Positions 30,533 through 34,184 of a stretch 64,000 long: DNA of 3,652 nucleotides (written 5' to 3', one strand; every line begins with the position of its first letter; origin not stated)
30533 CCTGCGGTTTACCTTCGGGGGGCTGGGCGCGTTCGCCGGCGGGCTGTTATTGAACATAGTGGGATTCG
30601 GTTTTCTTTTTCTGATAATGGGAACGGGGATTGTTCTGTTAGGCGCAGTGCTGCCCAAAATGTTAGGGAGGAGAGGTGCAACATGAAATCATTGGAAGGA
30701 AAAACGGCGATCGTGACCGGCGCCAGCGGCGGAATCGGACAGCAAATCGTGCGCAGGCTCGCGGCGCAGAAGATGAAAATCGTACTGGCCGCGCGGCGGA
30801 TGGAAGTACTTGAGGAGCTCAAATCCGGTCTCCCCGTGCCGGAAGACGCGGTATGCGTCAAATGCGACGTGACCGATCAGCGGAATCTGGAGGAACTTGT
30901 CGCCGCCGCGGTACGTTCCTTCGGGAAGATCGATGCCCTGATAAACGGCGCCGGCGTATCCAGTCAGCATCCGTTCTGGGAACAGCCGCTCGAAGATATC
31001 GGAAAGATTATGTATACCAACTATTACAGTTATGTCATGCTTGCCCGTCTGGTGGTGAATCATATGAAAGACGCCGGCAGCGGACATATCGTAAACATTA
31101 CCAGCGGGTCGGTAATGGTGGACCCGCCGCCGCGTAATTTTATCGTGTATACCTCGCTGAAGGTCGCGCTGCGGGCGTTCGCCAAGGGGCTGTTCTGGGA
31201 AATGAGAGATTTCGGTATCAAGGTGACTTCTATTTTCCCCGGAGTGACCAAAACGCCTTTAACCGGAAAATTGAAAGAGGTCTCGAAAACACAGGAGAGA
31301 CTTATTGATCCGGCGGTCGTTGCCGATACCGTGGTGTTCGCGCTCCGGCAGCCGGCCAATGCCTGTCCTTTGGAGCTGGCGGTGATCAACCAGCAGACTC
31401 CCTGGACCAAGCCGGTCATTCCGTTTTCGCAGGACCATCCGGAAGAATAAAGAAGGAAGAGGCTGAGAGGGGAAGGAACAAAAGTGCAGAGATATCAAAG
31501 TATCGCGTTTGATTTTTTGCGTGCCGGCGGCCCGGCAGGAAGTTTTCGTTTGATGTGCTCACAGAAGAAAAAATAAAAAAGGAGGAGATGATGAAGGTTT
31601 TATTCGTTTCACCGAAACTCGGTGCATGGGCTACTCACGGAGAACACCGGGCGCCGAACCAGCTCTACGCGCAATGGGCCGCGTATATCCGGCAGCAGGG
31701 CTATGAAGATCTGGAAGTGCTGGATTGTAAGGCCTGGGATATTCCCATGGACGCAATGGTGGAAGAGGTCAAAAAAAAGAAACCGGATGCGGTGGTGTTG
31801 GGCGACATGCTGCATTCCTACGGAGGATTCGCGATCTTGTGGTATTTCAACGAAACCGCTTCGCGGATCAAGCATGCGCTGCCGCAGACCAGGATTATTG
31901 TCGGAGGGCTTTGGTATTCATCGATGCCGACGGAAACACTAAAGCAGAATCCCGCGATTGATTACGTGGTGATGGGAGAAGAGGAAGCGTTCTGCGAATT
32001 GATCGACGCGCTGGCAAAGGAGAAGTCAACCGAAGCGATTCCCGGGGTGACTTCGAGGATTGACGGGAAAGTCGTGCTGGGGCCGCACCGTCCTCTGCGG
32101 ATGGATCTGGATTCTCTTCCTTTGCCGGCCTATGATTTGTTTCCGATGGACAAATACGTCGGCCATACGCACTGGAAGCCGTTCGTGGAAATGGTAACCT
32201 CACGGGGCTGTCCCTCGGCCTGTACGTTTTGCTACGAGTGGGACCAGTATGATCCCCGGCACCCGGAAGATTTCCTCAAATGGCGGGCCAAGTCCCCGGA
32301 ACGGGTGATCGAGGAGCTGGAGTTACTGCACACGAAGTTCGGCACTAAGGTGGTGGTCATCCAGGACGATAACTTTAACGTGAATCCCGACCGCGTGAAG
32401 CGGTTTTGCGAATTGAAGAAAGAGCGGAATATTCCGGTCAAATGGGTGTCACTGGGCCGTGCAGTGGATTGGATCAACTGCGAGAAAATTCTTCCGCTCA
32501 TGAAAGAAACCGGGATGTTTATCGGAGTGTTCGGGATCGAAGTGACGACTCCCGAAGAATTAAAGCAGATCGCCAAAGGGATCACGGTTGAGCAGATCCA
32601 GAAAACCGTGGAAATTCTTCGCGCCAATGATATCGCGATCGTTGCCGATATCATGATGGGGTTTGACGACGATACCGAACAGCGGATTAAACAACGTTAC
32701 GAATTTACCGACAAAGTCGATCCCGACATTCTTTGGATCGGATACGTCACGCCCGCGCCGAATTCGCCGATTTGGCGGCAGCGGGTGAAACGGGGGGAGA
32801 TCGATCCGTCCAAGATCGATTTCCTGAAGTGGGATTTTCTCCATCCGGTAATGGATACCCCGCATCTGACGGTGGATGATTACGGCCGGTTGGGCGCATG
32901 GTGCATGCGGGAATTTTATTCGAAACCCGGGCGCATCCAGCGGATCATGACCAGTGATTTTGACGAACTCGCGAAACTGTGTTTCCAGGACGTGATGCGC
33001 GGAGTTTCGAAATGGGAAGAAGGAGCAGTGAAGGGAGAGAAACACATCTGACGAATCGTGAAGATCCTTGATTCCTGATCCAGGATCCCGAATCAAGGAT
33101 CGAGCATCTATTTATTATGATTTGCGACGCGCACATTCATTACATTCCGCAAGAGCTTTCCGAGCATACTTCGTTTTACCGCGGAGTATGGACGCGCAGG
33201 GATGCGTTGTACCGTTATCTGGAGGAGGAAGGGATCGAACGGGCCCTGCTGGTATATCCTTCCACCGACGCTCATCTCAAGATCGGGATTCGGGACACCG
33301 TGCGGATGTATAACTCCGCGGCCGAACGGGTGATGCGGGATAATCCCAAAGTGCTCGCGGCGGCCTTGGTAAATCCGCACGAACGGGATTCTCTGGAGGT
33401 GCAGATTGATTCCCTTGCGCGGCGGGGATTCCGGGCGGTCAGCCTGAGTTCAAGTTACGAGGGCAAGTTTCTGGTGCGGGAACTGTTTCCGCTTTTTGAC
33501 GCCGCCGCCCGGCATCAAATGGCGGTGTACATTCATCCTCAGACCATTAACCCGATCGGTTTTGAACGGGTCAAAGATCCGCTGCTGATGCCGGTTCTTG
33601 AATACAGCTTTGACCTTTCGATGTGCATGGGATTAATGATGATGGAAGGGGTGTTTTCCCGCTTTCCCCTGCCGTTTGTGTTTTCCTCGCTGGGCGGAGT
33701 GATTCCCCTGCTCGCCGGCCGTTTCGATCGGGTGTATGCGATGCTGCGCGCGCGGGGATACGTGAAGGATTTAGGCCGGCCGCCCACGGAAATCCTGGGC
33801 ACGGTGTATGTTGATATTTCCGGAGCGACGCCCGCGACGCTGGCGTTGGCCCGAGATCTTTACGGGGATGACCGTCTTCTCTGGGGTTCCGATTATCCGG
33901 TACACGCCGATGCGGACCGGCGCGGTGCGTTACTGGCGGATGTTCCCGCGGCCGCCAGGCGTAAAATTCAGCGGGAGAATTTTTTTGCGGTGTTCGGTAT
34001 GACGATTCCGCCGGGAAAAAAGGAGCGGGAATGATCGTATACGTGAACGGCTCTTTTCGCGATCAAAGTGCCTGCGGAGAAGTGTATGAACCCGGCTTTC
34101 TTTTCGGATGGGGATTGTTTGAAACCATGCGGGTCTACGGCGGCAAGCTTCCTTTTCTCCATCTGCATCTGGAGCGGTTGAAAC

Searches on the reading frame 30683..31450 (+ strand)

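Call 5: search_protein_families(library=pfam, proteins=[window:30683-31450:+], max_evalue=0.01)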
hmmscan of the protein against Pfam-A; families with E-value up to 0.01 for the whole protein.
window:30683-31450:+ (255 aa): 11 families
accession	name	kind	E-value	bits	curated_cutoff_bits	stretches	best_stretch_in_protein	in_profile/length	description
PF00106.31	adh_short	-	2.6e-46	158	26.6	1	7-199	1-192/195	short chain dehydrogenase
PF13561.12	adh_short_C2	-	3.2e-34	119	27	1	13-209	1-205/236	Enoyl-(Acyl carrier protein) reductase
PF08659.16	KR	-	7e-12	46.1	22.6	1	8-125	2-124/180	KR domain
PF13460.12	NAD_binding_10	-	7.9e-10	39.3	27.2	1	13-224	1-184/184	NAD(P)H-binding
PF01370.27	Epimerase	-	1.7e-08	34.6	20.9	1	10-145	2-119/240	NAD dependent epimerase/dehydratase family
PF16363.11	GDP_Man_Dehyd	-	0.00029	20.8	27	1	10-104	1-97/332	GDP-mannose 4,6 dehydratase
PF03435.24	Sacchrp_dh_NADP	-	0.00032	21.5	25.1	1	11-93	3-79/129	Saccharopine dehydrogenase NADP binding domain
PF01073.25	3Beta_HSD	-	0.00083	18.9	22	1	10-73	1-64/280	3-beta hydroxysteroid dehydrogenase/isomerase family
PF05368.20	NmrA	-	0.0019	18.3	27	1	7-76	3-70/298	NmrA-like family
PF02719.21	Polysacc_synt_2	-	0.0051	16.5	20.2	1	10-74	2-74/293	Polysaccharide biosynthesis protein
PF02826.25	2-Hacid_dh_C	-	0.0058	16.5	25.1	1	2-44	32-73/178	D-isomer specific 2-hydroxyacid dehydrogenase, NAD binding domain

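Call 24: search_protein_families(library=ncbifam, proteins=[window:30683-31450:+], max_evalue=0.00001)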
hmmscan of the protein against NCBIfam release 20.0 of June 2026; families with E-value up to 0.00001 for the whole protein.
window:30683-31450:+ (255 aa): 225 families (the best 25 are shown)
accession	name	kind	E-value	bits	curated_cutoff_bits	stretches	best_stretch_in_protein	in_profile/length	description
NF005559.1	PRK07231.1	subfamily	3.7e-41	141.3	215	1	4-205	2-201/249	glucose 1-dehydrogenase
NF004825.0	PRK06181.1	equivalog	2.6e-38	131.9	215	1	1-193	1-192/268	SDR family oxidoreductase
NF005878.0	PRK07825.1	subfamily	2.9e-36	125.2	287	1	2-226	5-222/278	short chain dehydrogenase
NF004521.0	PRK05866.1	equivalog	1.5e-35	122.7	368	1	3-202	37-238/294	SDR family oxidoreductase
NF006073.0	PRK08219.1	equivalog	3.3e-35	121.8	218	1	7-234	4-222/227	SDR family oxidoreductase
NF005594.0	PRK07326.1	equivalog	1.2e-34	119.9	271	1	1-234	1-229/237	SDR family oxidoreductase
NF006070.0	PRK08213.1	subfamily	1.4e-34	119.8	279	1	3-199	9-209/259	gluconate 5-dehydrogenase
NF004824.0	PRK06180.1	subfamily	1.7e-34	119.2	298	1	6-208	4-200/279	oxidoreductase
NF005672.0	PRK07454.1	equivalog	3e-34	118.3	234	1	5-234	5-234/241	SDR family oxidoreductase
NF005495.0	PRK07109.1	subfamily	1.6e-33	116.4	264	1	2-226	4-233/334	SDR family oxidoreductase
NF005539.0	PRK07201.1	equivalog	2.6e-33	115.7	549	1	3-223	367-586/657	SDR family oxidoreductase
NF052558.1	MBtsdlDhBudC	equivalog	5.3e-33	114.6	270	1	5-206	2-199/250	meso-2,3-butanediol dehydrogenase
NF004826.0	PRK06182.1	subfamily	1.1e-32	113.4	305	1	6-194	4-185/274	oxidoreductase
NF006565.0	PRK09072.1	equivalog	1.7e-32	113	238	1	4-227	3-224/265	SDR family oxidoreductase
NF005806.0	PRK07666.1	equivalog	7e-32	110.6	286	1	1-223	2-223/239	3-ketoacyl-ACP reductase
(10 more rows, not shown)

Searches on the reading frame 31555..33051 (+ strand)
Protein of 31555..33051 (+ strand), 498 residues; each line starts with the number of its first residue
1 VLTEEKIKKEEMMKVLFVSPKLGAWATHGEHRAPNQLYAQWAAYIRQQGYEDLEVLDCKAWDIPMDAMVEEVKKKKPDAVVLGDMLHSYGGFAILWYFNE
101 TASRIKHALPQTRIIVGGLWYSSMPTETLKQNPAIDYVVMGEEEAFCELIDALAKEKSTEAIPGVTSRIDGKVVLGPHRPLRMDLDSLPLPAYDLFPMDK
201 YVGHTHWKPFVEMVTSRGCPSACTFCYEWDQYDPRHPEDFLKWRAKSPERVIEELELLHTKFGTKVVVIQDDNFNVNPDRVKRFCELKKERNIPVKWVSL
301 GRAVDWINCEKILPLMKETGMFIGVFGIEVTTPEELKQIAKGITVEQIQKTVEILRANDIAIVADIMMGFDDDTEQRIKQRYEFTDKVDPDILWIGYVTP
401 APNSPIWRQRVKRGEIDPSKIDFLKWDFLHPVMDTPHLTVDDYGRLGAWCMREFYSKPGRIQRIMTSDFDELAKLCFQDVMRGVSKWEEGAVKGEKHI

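Call 5: search_protein_families(library=pfam, proteins=[window:31555-33051:+], max_evalue=0.01)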
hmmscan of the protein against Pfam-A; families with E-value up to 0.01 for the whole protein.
window:31555-33051:+ (498 aa): 2 families
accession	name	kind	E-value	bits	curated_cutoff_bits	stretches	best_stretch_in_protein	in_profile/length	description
PF04055.27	Radical_SAM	-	2.9e-23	83.3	29.5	1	213-384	1-165/166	Radical SAM superfamily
PF02310.24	B12-binding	-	7.7e-11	42.3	32.1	1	42-148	21-119/121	B12 binding domain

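Call 6: search_protein_families(library=ncbifam, proteins=[window:31555-33051:+], max_evalue=0.01)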
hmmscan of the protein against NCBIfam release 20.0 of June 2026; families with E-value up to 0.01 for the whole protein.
window:31555-33051:+ (498 aa): 25 families
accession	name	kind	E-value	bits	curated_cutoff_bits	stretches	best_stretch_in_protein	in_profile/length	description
TIGR02026.1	BchE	equivalog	2.1e-59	201.7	481.35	1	15-440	2-413/497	magnesium-protoporphyrin IX monomethyl ester anaerobic oxidative cyclase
TIGR03471.1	HpnJ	equivalog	2.6e-42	145.3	577.6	1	100-467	86-445/472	hopanoid biosynthesis associated radical SAM protein HpnJ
NF050148.1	rSAM_ApyD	equivalog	2.3e-34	118.8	750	1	70-377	68-355/645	RiPP biosynthesis radical SAM protein ApyD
TIGR04479.1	bcpD_PhpK_rSAM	subfamily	1.1e-31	109.8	600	1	101-411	130-432/504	PhpK family radical SAM P-methyltransferase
NF038361.1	rSAM_Sden_1168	equivalog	5.3e-29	101.2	575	1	102-416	161-479/560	Sden_1168 family B12-binding radical SAM P-methyltransferase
TIGR04367.1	HpnR_B12_rSAM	equivalog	5.5e-29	101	650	1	42-435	29-394/490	hopanoid C-3 methylase HpnR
TIGR04385.1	B12_rSAM_cofa1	equivalog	6.1e-29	101.5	450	1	42-388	27-364/438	B12 lower ligand biosynthesis radical SAM protein BzaD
TIGR04072.2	rSAM_ladder_B12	equivalog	1.2e-24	86.7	360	1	45-383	28-344/443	lipid biosynthesis B12-binding/radical SAM protein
TIGR03975.1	rSAM_ocin_1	subfamily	2.7e-24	85.6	281.85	1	102-380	148-422/606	RiPP maturation radical SAM C-methyltransferase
NF033712.0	B12_rSAM_KedN5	subfamily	3.4e-18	65.2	700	1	97-377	77-359/624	KedN5 family methylcobalamin-dependent radical SAM C-methyltransferase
TIGR04014.1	B12_SAM_MJ_0865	equivalog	1.6e-16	60.1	360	1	111-409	68-357/434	methyl-coenzyme M reductase glutamine C-methyltransferase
NF033070.1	rSAM_AprD4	equivalog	1.7e-16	60.2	500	1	154-445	140-422/456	AprD4 family radical SAM diol-dehydratase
TIGR04013.1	B12_SAM_MJ_1487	hypoth_equivalog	3.7e-16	59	251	2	66-226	32-167/382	TIGR04013 family B12-binding domain/radical SAM domain-containing protein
TIGR04190.1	B12_SAM_Ta0216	equivalog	6.2e-15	54.8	500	1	101-295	99-302/554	TIGR04190 family B12-binding domain/radical SAM domain protein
NF040542.1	rSAM_RCCLKC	equivalog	9.9e-13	48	450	1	61-365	34-327/423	arsinothricin biosynthesis radical SAM protein ArsL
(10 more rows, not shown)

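Call 21: find_related_loci(query=A1, collection=genome_contigs, flank=10000)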
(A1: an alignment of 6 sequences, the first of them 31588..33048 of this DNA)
Query A1 (487 aa) in genome_contigs; peptide patterns used: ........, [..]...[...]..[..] (x = any residue, [..] = any of these).
599 stretches matched a pattern (row limit reached: there are more); 566 encode a relative of the query (tblastn E <= 1e-3); the best 80 are kept; 80 distinct loci.
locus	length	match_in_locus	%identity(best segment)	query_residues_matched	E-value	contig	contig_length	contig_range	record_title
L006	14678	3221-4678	82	2-487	0e+0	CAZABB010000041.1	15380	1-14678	MAG TPA_asm: uncultured Planctomycetia bacterium isolate SRP141376_co2_336 genome assembly, contig: NODE_7668_length_153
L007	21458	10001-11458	82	2-487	0e+0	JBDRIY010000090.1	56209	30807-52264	MAG: Candidatus Omnitrophota bacterium isolate MEGAHIT-group-1.613 k141_3202921, whole genome shotgun sequence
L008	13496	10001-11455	81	2-487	0e+0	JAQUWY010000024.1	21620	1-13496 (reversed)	MAG: Candidatus Omnitrophota bacterium isolate STD2_200 NODE_8820_length_21620_cov_5.666868_Sandtown_D2, whole genome sh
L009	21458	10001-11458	81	2-487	0e+0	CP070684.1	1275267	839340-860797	MAG: Candidatus Omnitrophota bacterium isolate bin66 chromosome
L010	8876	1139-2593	80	2-487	0e+0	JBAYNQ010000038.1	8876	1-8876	MAG: Candidatus Omnitrophota bacterium isolate SO_2016_LW1_69 scaffold10450_LW64-88_2016, whole genome shotgun sequence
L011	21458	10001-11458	80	2-487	0e+0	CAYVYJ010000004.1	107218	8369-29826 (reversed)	MAG TPA_asm: uncultured Planctomycetia bacterium isolate SRP167671_co1_67 genome assembly, contig: NODE_144_length_10721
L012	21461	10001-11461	80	1-487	0e+0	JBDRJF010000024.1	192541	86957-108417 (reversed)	MAG: Candidatus Omnitrophota bacterium isolate MEGAHIT-group-1.630 k141_10221546, whole genome shotgun sequence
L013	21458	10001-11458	79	2-487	0e+0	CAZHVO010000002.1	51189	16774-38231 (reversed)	MAG TPA_asm: uncultured Planctomycetia bacterium isolate SRP178699_co2_518 genome assembly, contig: NODE_186_length_5118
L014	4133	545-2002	79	2-487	0e+0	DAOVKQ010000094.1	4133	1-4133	MAG TPA_asm: Candidatus Omnitrophota bacterium isolate CSMAG_1423 CSMAG_1423_k141_2892845_length_4133_cov_10.0000, whole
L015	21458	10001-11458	79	2-487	0e+0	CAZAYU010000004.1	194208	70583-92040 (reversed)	MAG TPA_asm: uncultured Planctomycetia bacterium isolate binchicken_co49_31 genome assembly, contig: NODE_7_length_19420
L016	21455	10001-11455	78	2-487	0e+0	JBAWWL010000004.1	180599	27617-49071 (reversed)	MAG: Candidatus Omnitrophota bacterium isolate ELA036 MAG036_4, whole genome shotgun sequence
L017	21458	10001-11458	78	2-487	0e+0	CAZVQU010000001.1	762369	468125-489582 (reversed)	MAG TPA_asm: uncultured Planctomycetia bacterium isolate SRP167671_co3_96 genome assembly, contig: NODE_2_length_762369_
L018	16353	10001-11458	78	2-487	0e+0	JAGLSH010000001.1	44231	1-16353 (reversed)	MAG: Candidatus Omnitrophota bacterium isolate RS_9_46 ROV157_9.bin.46.fa_1, whole genome shotgun sequence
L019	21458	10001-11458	81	2-487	0e+0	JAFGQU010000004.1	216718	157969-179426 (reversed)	MAG: Candidatus Omnitrophota bacterium isolate Zod_Metabat.783 k87_2392788, whole genome shotgun sequence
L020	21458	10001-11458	78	2-487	0e+0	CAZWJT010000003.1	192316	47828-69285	MAG TPA_asm: uncultured Planctomycetia bacterium isolate binchicken_co115_34 genome assembly, contig: NODE_93_length_192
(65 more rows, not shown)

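Call 47: search_solved_structures(query=window:31588-33048:+, max_evalue=0.01)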
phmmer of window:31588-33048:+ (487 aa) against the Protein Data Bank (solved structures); distinct sequences matched with E-value up to 0.01: 5.
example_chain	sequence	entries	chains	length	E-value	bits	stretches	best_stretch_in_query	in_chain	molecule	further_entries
6fd2_B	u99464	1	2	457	3e-12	49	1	149-436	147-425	Putative apramycin biosynthetic oxidoreductase 4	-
7kdx_A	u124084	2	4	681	3.9e-09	38.8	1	67-267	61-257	Methyltransferase TokK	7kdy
9ccb_A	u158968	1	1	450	6.6e-08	34.7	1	105-396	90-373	Radical SAM core domain-containing protein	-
9n1b_A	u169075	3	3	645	0.00021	23.2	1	99-399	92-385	Radical SAM protein | Radical SAM enzyme CysS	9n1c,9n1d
6wte_A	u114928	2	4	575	0.0027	19.5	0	94-161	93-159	B12-binding domain-containing protein | Tryptophan-C2-methyltransferase containing B12-binding domain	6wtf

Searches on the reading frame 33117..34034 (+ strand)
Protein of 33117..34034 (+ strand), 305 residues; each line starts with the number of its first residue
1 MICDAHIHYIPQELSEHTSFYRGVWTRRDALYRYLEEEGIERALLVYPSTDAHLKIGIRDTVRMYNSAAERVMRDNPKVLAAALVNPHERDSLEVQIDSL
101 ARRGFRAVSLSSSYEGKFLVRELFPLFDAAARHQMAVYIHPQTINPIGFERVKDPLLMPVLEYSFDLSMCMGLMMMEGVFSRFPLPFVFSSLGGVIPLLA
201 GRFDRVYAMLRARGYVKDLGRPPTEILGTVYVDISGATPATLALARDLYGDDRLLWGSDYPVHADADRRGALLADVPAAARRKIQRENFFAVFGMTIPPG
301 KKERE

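Call 5: search_protein_families(library=pfam, proteins=[window:33117-34034:+], max_evalue=0.01)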
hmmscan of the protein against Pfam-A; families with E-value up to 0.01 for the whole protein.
window:33117-34034:+ (305 aa): 1 family
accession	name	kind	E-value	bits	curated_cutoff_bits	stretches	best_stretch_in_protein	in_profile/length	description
PF04909.20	Amidohydro_2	-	2e-21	77.5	26.4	1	3-288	1-282/289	Amidohydrolase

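Call 6: search_protein_families(library=ncbifam, proteins=[window:33117-34034:+], max_evalue=0.01)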
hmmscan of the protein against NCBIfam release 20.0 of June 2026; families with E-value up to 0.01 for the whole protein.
window:33117-34034:+ (305 aa): 1 family
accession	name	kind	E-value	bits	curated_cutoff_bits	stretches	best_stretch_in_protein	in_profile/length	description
TIGR01647.1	ATPase-IIIA_H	equivalog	0.0021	16.3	615.5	1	69-129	380-442/755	plasma-membrane proton-efflux P-type ATPase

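Call 46: search_solved_structures(query=window:33117-34031:+, max_evalue=0.01)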
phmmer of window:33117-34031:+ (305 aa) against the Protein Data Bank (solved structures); distinct sequences matched with E-value up to 0.01: 31.
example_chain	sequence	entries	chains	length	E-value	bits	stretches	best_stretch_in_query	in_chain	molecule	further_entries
2wm1_A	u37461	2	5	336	1.1e-14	57.9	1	102-294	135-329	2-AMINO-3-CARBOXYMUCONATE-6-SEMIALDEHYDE DECARBOXYLASE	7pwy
4ofc_A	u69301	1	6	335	1.1e-14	57.9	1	102-293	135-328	2-amino-3-carboxymuconate-6-semialdehyde decarboxylase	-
4ign_A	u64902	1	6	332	1.2e-14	57.8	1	102-291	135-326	2-amino-3-carboxymuconate-6-semialdehyde decarboxylase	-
4igm_A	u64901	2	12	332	1.2e-14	57.8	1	102-291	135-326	2-amino-3-carboxymuconate-6-semialdehyde decarboxylase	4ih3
8yt2_A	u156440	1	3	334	8.2e-12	48.5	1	128-289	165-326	2-amino-3-carboxymuconate 6-semialdehyde decarboxylase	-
4epk_A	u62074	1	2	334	1.5e-11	47.7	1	128-289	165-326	2-amino-3-carboxymuconate 6-semialdehyde decarboxylase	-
2hbv_A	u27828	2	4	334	2e-11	47.2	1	128-289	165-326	2-amino-3-carboxymuconate 6-semialdehyde decarboxylase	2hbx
6mgt_A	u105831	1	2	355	2.3e-11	47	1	128-289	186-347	2-amino-3-carboxymuconate 6-semialdehyde decarboxylase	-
6mgs_A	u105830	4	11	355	2.4e-11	47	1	128-289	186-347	2-amino-3-carboxymuconate 6-semialdehyde decarboxylase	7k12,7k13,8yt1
4ifk_B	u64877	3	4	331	2.4e-11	47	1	128-285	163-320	2-amino-3-carboxymuconate 6-semialdehyde decarboxylase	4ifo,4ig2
4era_A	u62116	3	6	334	2.7e-11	46.8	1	128-289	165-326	2-amino-3-carboxymuconate 6-semialdehyde decarboxylase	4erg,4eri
4inf_A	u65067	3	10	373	4.8e-11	46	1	63-287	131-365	METAL-DEPENDENT HYDROLASE | 5-Carboxyvanillate Decarboxylase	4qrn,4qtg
4ifr_A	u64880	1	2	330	1.7e-10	44.2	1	128-285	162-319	2-amino-3-carboxymuconate 6-semialdehyde decarboxylase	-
4ifk_A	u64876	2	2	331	1.7e-10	44.2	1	128-285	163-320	2-amino-3-carboxymuconate 6-semialdehyde decarboxylase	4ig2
4qs5_A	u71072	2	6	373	2.4e-10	43.7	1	63-287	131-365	Ligw2 Decarboxylase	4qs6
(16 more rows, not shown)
